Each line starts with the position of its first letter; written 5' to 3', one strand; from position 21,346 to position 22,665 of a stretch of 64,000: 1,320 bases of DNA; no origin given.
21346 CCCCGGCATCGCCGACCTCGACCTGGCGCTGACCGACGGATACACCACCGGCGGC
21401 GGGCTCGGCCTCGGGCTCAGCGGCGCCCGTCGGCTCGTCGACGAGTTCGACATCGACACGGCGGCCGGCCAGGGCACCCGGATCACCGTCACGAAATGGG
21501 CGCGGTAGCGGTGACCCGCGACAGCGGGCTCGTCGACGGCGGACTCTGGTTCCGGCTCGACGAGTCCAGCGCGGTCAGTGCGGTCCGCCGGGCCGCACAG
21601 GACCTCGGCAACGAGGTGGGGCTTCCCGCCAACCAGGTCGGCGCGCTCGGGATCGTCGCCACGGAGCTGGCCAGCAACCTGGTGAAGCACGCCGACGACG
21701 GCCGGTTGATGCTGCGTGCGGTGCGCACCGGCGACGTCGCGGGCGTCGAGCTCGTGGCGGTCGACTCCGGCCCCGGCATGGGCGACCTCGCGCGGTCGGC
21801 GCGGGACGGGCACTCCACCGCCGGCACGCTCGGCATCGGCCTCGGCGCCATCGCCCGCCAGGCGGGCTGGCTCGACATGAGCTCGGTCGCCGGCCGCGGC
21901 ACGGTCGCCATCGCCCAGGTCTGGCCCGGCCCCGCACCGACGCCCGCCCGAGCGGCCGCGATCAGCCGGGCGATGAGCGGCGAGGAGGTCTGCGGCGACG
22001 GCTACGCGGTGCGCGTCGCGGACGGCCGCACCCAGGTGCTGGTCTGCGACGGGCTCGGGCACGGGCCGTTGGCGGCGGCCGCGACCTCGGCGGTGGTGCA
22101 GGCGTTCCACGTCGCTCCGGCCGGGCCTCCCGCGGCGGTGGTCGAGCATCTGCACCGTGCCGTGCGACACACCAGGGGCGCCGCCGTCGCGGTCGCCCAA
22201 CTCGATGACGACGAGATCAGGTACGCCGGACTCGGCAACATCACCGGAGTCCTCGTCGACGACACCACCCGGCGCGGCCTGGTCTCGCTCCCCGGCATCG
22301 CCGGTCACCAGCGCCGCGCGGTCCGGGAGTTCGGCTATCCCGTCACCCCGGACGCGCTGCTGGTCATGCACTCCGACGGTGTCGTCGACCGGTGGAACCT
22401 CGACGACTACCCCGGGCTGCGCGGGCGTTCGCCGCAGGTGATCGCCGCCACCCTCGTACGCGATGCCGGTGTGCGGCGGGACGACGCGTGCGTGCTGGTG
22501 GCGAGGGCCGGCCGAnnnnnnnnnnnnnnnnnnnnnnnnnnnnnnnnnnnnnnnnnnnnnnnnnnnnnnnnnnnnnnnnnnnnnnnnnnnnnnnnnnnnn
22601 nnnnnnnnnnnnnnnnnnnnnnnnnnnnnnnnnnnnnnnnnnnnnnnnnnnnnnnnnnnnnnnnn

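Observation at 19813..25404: Six-gene stressosome-like cascade wired to a two-component system and two PP2C phosphatases, with no sigma factor in the operon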

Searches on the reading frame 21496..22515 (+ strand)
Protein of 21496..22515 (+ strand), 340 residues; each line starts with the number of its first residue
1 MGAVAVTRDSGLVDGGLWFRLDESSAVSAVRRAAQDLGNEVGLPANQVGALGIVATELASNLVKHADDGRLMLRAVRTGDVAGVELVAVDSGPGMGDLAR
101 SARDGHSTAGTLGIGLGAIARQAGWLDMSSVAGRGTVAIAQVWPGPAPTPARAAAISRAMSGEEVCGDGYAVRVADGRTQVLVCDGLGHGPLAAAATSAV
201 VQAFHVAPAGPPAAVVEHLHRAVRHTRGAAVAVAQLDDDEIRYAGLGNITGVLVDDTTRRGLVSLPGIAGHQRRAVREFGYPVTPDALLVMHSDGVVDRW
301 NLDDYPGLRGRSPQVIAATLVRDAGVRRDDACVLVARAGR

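Call 7: search_protein_families(library=pfam, proteins=[window:21496-22515:+], max_evalue=0.01)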
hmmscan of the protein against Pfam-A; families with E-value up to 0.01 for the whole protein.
window:21496-22515:+ (340 aa): 2 families
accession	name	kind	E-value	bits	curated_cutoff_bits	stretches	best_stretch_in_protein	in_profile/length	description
PF07228.17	SpoIIE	-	9.5e-14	52.2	25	1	176-337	2-190/192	Stage II sporulation protein E (SpoIIE)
PF13581.12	HATPase_c_2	-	3.6e-09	37.1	27.4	1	25-126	6-112/127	Histidine kinase-like ATPase domain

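Call 8: search_protein_families(library=ncbifam, proteins=[window:21496-22515:+], max_evalue=0.01)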
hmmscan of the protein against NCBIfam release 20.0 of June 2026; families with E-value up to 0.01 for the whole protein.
window:21496-22515:+ (340 aa): 2 families
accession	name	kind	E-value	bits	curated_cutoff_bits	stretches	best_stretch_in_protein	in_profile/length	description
NF041045.1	RsbA_anti_sig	subfamily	1.7e-06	27.5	210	1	22-137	186-297/303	anti-sigma factor RsbA family regulatory protein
TIGR02865.1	spore_II_E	equivalog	6.8e-05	21.1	490.8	1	157-202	558-604/764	stage II sporulation protein E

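Call 10: find_encoding_contigs(protein=window:21496-22515:+, flank=10000, max_places=6)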
Protein window:21496-22515:+ (340 aa): 1 contig read that carries it; 1 place shown.
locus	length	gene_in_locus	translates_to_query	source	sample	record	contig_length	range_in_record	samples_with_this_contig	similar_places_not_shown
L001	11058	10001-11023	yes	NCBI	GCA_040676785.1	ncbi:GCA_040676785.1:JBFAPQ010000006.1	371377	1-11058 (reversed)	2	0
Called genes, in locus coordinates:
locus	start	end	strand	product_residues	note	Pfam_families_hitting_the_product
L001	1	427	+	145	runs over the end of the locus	PF13302:Acetyltransf_3 (weak), PF00583:Acetyltransf_1, PF13508:Acetyltransf_7, PF08445:FR47 (weak)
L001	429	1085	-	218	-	PF00072:Response_reg, PF08281:Sigma70_r4_2, PF00196:GerE, PF04545:Sigma70_r4 (faint)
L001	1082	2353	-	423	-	PF26992:DUF8318, PF07730:HisKA_3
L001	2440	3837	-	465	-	PF00392:GntR, PF00155:Aminotran_1_2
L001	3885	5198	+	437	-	PF01565:FAD_binding_4, PF08031:BBE (weak)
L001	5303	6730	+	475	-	PF00089:Trypsin, PF05345:He_PIG, PF01483:P_proprotein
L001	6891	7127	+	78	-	PF00575:S1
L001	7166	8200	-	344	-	PF03747:ADP_ribosyl_GH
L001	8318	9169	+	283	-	PF14361:RsbRD_N, PF01740:STAS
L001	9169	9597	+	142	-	PF01740:STAS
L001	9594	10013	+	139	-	PF13581:HATPase_c_2, PF02518:HATPase_c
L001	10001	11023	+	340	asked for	PF13581:HATPase_c_2, PF07228:SpoIIE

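Call 19: find_homologous_proteins(query=window:21496-22515:+, max_evalue=1e-10)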
Query window:21496-22515:+ (340 aa): 6374 proteins with E <= 1e-10 among 8000 candidates; the best 120 are listed.
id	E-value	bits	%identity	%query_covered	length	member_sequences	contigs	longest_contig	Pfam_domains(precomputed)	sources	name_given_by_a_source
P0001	3.3e-212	722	100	100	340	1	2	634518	PF13581.13,PF07228.18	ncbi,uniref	ncbi:SpoIIE family protein phosphatase [Asanoa sp. NPDC049518]|uniref:SpoIIE family protein phosphat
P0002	3.7e-185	633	86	100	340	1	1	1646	PF13581.13,PF07228.18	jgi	-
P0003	1.3e-184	632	86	100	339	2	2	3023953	PF13581.13,PF07228.18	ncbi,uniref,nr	ncbi:transcriptional regulator [Asanoa ishikariensis]|uniref:Anti-sigma regulatory factor (Ser/Thr p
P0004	8.2e-179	612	83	100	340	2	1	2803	PF13581.13,PF07228.18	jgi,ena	-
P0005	6.6e-178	609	84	99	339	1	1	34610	PF13581.13,PF07228.18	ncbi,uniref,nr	ncbi:SpoIIE family protein phosphatase [Asanoa siamensis]|uniref:Transcriptional regulator n=1 Tax=A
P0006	1.8e-177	608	82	100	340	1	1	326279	PF13581.13,PF07228.18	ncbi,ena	-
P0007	5.4e-174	597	83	99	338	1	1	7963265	PF13581.13,PF07228.18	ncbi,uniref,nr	ncbi:ATP-binding protein/SpoIIE family protein phosphatase [Asanoa sp. WMMD1127]|uniref:ATP-binding 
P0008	1.9e-173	595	81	98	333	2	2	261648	PF13581.13,PF07228.18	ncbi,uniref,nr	ncbi:ATP-binding protein [Asanoa iriomotensis]|uniref:Transcriptional regulator n=1 Tax=Asanoa iriom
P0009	1.3e-169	582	80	100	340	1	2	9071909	PF13581.13,PF07228.18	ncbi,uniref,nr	ncbi:anti-sigma regulatory factor (Ser/Thr protein kinase) [Asanoa ferruginea]|uniref:Anti-sigma reg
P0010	3.1e-169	581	81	100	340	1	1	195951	PF13581.13,PF07228.18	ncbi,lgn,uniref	ncbi:SpoIIE family protein phosphatase [Asanoa sp. NPDC049573]|uniref:SpoIIE family protein phosphat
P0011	5.3e-167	574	80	99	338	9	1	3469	PF13581.13,PF07228.18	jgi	jgi:anti-sigma regulatory factor (Ser/Thr protein kinase)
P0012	2.1e-145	503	73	97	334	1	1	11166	PF13581.13,PF07228.18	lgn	-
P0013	4.0e-145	502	73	98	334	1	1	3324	PF13581.13,PF07228.18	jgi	jgi:anti-sigma regulatory factor (Ser/Thr protein kinase)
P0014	1.5e-143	497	72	98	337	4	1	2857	PF13581.13,PF07228.18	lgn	-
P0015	5.0e-142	492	68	99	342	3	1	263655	PF13581.13,PF07228.18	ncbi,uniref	ncbi:ATP-binding SpoIIE family protein phosphatase [Micromonospora sp. NPDC049523]|uniref:ATP-bindin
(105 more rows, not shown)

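Call 22: find_related_loci(query=A1, collection=genome_contigs, flank=8000)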
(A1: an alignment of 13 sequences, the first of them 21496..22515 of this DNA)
Query A1 (340 aa) in genome_contigs; peptide patterns used: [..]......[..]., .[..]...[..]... (x = any residue, [..] = any of these).
599 stretches matched a pattern (row limit reached: there are more); 520 encode a relative of the query (tblastn E <= 1e-3); the best 80 are kept; 80 distinct loci.
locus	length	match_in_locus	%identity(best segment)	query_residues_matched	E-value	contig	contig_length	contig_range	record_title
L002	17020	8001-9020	89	1-340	2e-180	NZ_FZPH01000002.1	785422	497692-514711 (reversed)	Asanoa hainanensis strain CGMCC 4.5593, whole genome shotgun sequence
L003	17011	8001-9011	84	1-337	5e-176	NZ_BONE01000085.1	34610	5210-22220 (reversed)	Asanoa siamensis strain NBRC 107932 sequence085, whole genome shotgun sequence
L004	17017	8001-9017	86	1-339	1e-173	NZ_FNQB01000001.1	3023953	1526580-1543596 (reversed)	Asanoa ishikariensis strain DSM 44718, whole genome shotgun sequence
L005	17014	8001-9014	82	1-338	2e-176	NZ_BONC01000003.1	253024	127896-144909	Asanoa iriomotensis strain NBRC 100142 sequence003, whole genome shotgun sequence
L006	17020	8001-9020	80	1-340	5e-150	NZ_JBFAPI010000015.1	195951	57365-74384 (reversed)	Asanoa sp. NPDC049573 NPDC049573_104_H8.ctg-0015, whole genome shotgun sequence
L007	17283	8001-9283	68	1-338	1e-138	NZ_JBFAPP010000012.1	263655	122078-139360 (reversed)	Micromonospora sp. NPDC049523 NPDC049523_95_B11.ctg-0012, whole genome shotgun sequence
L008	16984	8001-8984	69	12-337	8e-136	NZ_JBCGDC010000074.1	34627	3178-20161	Polymorphospora sp. 2-325 Scaffold74, whole genome shotgun sequence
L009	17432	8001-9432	64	8-337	6e-131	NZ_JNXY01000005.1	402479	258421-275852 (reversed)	Catenuloplanes japonicus strain NRRL B-16061 contig5.1, whole genome shotgun sequence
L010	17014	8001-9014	64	2-337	9e-131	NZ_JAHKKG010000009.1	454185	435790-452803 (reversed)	Paractinoplanes bogorensis strain NBRC 110975 NODE_9_length_454185_cov_36.317946, whole genome shotgun sequence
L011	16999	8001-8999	65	9-338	3e-130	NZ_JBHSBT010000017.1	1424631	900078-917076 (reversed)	Micromonospora mangrovi strain 2803GPT1-18 GCM70011523_13, whole genome shotgun sequence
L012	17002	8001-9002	63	6-337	2e-129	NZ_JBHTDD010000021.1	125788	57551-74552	Plantactinospora sp. GCM10030261 strain CPCC 206446 spades_K_25_97_21, whole genome shotgun sequence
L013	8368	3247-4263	63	2-337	3e-129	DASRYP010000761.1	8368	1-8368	MAG TPA_asm: Actinoplanes sp. isolate SMAG_U13372 k141_468718, whole genome shotgun sequence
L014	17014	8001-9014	62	2-337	7e-129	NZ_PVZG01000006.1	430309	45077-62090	Pseudosporangium ferrugineum strain DSM 45348 Ga0181035_106, whole genome shotgun sequence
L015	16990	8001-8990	67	12-338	1e-128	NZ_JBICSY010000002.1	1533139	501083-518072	Micromonospora sp. NPDC049175 NPDC049175_88_B12.ctg-0002, whole genome shotgun sequence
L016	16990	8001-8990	66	12-338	1e-128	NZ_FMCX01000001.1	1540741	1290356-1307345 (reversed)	Micromonospora mirobrigensis strain DSM 44830, whole genome shotgun sequence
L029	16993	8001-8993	63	10-337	7e-125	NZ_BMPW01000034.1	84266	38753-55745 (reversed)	Actinoplanes campanulatus strain JCM 3059 sequence034, whole genome shotgun sequence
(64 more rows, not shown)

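Call 56: search_dna_similar(query=window:21496-22515:+, collection=plasmids, mode=protein, max_evalue=1e-10, max_rows=25)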
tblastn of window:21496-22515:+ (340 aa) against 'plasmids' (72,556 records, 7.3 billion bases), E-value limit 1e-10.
Records with a match: 99; places in all: 101; records where one place covers at least 80% of the query: 98.
Best place of each record, by identity: <60% 99.
By first word of the organism name: Phaeobacter 58; Deinococcus 17; Streptomyces 8; Paraburkholderia 3; Caballeronia 2; Variovorax 2; Embleya 1; Nonomuraea 1; Xanthomonas 1; Sphingomonas 1; and 5 more.
By predicted mobility (MOB-suite, as given by PLSDB): non-mobilizable 79; mobilizable 19; conjugative 1.
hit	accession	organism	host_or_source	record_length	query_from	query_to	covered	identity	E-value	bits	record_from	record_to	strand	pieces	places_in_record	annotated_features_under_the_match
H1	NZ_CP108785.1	Embleya sp. NBC_00888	-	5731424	18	340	95%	50.8%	2e-63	225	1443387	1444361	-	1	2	none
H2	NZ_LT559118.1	Nonomuraea gerenzanensis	-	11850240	18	340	95%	46.6%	2e-55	201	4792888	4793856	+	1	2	none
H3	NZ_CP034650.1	Xanthomonas vasicola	Sorghum bicolor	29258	19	339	94%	44.9%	5e-46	174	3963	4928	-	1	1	ATP-binding protein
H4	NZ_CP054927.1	Streptomyces microflavus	Single cell,soil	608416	41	337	85%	48.1%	6e-30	201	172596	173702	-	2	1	ATP-binding SpoIIE family protein phosphatase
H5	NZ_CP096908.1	Streptomyces sp. LRE541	Lilium davidii var. unicolor (Hoog) ...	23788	18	337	94%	42.8%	9e-53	194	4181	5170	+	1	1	ATP-binding SpoIIE family protein phosphatase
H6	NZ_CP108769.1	Streptomyces goshikiensis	-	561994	41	338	87%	46.3%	7e-28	206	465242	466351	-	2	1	ATP-binding SpoIIE family protein phosphatase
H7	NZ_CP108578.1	Streptomyces goshikiensis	-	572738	41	338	87%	46.3%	7e-28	206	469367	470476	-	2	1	ATP-binding SpoIIE family protein phosphatase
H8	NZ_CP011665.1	Streptomyces sp. Mg1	-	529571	41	338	87%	46.3%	7e-28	205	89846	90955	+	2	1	ATP-binding SpoIIE family protein phosphatase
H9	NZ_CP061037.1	Sphingomonas aliaeris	whole organism,Pork steak,pork steak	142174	37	337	89%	41.1%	3e-46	175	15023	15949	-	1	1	ATP-binding SpoIIE family protein phosphatase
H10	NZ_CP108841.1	Streptomyces chartreusis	-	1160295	42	335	86%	42.1%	6e-30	127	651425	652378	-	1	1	none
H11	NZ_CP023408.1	Streptomyces fungicidicus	Pig,cell culture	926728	46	335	85%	41.6%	5e-33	136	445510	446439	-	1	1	ATP-binding SpoIIE family protein phosphatase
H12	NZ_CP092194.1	Deinococcus sp. KNUC1210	Setaria viridis,cell ...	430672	36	338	89%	39.4%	1e-40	159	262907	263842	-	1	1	SpoIIE family protein phosphatase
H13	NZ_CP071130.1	Caballeronia sp. M1242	Homo sapiens,ETA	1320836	36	335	88%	39.0%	3e-45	172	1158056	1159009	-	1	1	none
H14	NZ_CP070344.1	Variovorax sp. PDNC026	cell culture,Plastic debris in ...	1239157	49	337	85%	39.5%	2e-39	155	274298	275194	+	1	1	none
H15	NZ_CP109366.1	Streptomyces sp. NBC_01558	-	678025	40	335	87%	38.1%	2e-30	129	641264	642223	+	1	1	ATP-binding SpoIIE family protein phosphatase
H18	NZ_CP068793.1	Deinococcus radiodurans R1 = ATCC 13939 = DSM 20539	cell culture,Orsay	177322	36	337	89%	36.4%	5e-28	122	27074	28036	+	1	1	anti-sigma regulatory factor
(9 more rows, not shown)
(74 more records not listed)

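Call 57: get_annotated_region(hit=H5, flank=6000)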
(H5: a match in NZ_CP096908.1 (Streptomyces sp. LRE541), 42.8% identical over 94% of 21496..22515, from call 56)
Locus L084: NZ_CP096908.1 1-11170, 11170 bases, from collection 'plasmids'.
description: Streptomyces sp. LRE541 plasmid pLRE541, complete sequence
organism: Streptomyces sp. LRE541 (NCBI taxid 2931983)
taxonomy: Bacteria; Actinomycetota; Actinomycetes; Kitasatosporales; Streptomycetaceae; Streptomyces; Streptomyces sp. LRE541
host: -; source: Lilium davidii var. unicolor (Hoog) Cotton,pure culture; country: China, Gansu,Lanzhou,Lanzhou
typing (MOB-suite, as given by PLSDB): non-mobilizable
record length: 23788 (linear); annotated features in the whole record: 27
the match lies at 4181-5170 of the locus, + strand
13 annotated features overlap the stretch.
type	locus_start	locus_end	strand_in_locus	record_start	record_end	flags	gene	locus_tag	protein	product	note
CDS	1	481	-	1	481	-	-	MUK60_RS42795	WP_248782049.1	hypothetical protein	-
CDS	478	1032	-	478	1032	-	-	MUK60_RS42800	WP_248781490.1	RNA polymerase sigma factor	GO:0006352 - DNA-templated transcription initiation [Evidence IEA]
CDS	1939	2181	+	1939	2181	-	-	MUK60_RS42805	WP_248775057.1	DUF6411 family protein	-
CDS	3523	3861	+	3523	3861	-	-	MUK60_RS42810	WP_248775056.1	MerR family transcriptional regulator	GO:0006355 - regulation of DNA-templated transcription [Evidence IEA]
CDS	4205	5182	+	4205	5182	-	-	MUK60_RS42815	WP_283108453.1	ATP-binding SpoIIE family protein phosphatase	-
CDS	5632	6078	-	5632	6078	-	-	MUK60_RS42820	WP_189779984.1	ATP-binding protein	-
CDS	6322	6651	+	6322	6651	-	-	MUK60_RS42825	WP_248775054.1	STAS domain-containing protein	-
CDS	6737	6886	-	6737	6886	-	-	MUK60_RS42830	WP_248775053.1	hypothetical protein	-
CDS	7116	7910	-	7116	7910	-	-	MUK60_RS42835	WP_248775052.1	GAF and ANTAR domain-containing protein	-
CDS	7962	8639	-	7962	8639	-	-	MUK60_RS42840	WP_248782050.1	ANTAR domain-containing protein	-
CDS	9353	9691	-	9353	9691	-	-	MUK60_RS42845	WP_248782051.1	STAS domain-containing protein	-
CDS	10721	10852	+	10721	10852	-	-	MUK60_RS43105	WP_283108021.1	hypothetical protein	-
CDS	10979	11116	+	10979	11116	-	-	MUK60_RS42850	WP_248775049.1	hypothetical protein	-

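Call 58: get_annotated_region(hit=H4, flank=7000)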
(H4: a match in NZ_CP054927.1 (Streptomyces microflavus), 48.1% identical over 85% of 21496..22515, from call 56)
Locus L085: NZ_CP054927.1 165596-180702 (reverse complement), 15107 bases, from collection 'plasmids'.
description: Streptomyces microflavus strain NA06532 plasmid unnamed1, complete sequence
organism: Streptomyces microflavus (NCBI taxid 1919)
taxonomy: Bacteria; Actinomycetota; Actinomycetes; Kitasatosporales; Streptomycetaceae; Streptomyces; Streptomyces microflavus
host: -; source: Single cell,soil; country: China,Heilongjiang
typing (MOB-suite, as given by PLSDB): mobilizable; replicon rep_cluster_1910,rep_cluster_1910,rep_cluster_1974; relaxase MOBP
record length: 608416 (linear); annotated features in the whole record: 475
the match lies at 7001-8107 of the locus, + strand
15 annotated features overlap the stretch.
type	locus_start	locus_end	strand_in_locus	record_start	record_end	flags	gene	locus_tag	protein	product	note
CDS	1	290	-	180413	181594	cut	-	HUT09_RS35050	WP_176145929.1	PP2C family protein-serine/threonine phosphatase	-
CDS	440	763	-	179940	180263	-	-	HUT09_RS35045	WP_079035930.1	STAS domain-containing protein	-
CDS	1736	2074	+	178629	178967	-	-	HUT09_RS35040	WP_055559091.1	MerR family transcriptional regulator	GO:0006355 - regulation of DNA-templated transcription [Evidence IEA]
CDS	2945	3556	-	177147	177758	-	-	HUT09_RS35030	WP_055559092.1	dihydrofolate reductase family protein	-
CDS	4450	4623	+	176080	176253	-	-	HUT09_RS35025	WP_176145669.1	CsbD family protein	-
CDS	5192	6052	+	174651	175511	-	-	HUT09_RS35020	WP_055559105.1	STAS domain-containing protein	-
CDS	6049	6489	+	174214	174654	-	-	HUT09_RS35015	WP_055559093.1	STAS domain-containing protein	-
CDS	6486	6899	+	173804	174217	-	-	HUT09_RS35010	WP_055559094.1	anti-sigma regulatory factor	-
CDS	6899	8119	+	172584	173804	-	-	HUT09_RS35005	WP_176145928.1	ATP-binding SpoIIE family protein phosphatase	-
CDS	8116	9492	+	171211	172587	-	-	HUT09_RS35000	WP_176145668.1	SpoIIE family protein phosphatase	-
CDS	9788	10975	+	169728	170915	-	-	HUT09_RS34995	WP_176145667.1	PP2C family protein-serine/threonine phosphatase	-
CDS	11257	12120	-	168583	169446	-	-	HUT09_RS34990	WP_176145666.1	RNA polymerase sigma factor SigF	-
CDS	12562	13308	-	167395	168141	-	-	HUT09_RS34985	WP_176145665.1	VOC family protein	-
CDS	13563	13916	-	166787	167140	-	-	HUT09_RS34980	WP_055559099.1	STAS domain-containing protein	-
CDS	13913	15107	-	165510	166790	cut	-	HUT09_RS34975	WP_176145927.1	SpoIIE family protein phosphatase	-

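Call 59: get_annotated_region(hit=H18, flank=7000)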
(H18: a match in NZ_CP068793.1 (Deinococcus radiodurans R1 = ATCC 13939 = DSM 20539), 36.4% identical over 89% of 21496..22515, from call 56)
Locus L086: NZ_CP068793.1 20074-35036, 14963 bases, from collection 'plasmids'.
description: Deinococcus radiodurans R1 = ATCC 13939 = DSM 20539 strain R1 plasmid pMP1, complete sequence
organism: Deinococcus radiodurans R1 = ATCC 13939 = DSM 20539 (NCBI taxid 243230)
taxonomy: Bacteria; Deinococcota; Deinococci; Deinococcales; Deinococcaceae; Deinococcus; Deinococcus radiodurans; Deinococcus radiodurans R1 = ATCC 13939 = DSM 20539
host: -; source: cell culture,Orsay; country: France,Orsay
typing (MOB-suite, as given by PLSDB): mobilizable; relaxase MOBP
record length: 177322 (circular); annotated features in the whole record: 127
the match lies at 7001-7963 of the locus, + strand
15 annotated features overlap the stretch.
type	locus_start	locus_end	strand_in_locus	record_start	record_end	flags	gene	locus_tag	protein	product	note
CDS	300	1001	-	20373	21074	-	-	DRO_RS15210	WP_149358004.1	IS3 family transposase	-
CDS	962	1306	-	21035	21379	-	-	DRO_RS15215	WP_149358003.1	transposase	GO:0006313 - DNA transposition [Evidence IEA]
CDS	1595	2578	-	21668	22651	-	-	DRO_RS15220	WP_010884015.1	IS4-like element ISDra1 family transposase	GO:0006313 - DNA transposition [Evidence IEA]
CDS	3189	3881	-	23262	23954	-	-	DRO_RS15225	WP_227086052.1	hypothetical protein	-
CDS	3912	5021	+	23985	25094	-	-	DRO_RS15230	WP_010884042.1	alpha/beta fold hydrolase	-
CDS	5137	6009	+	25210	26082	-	-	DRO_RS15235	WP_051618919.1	STAS domain-containing protein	-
CDS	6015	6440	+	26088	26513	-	-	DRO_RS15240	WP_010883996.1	STAS domain-containing protein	-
CDS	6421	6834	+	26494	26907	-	-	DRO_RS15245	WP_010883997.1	anti-sigma regulatory factor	-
CDS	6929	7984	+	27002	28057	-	-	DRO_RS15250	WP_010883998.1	anti-sigma regulatory factor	-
CDS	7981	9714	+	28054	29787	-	-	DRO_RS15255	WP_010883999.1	ATP-binding protein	-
CDS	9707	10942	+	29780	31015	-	-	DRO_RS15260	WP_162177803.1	ATP-binding protein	-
CDS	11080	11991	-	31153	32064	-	-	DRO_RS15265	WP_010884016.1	ParB/RepB/Spo0J family partition protein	GO:0007059 - chromosome segregation [Evidence IEA]; GO:0000910 - cytokinesis [Evidence IEA]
CDS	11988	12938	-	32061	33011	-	-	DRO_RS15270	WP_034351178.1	type II toxin-antitoxin system prevent-host-death family antitoxin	GO:0008219 - cell death [Evidence IEA]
CDS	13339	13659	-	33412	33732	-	-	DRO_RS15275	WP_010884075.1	hypothetical protein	-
CDS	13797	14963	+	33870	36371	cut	-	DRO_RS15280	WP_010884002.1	alpha/beta hydrolase fold domain-containing protein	-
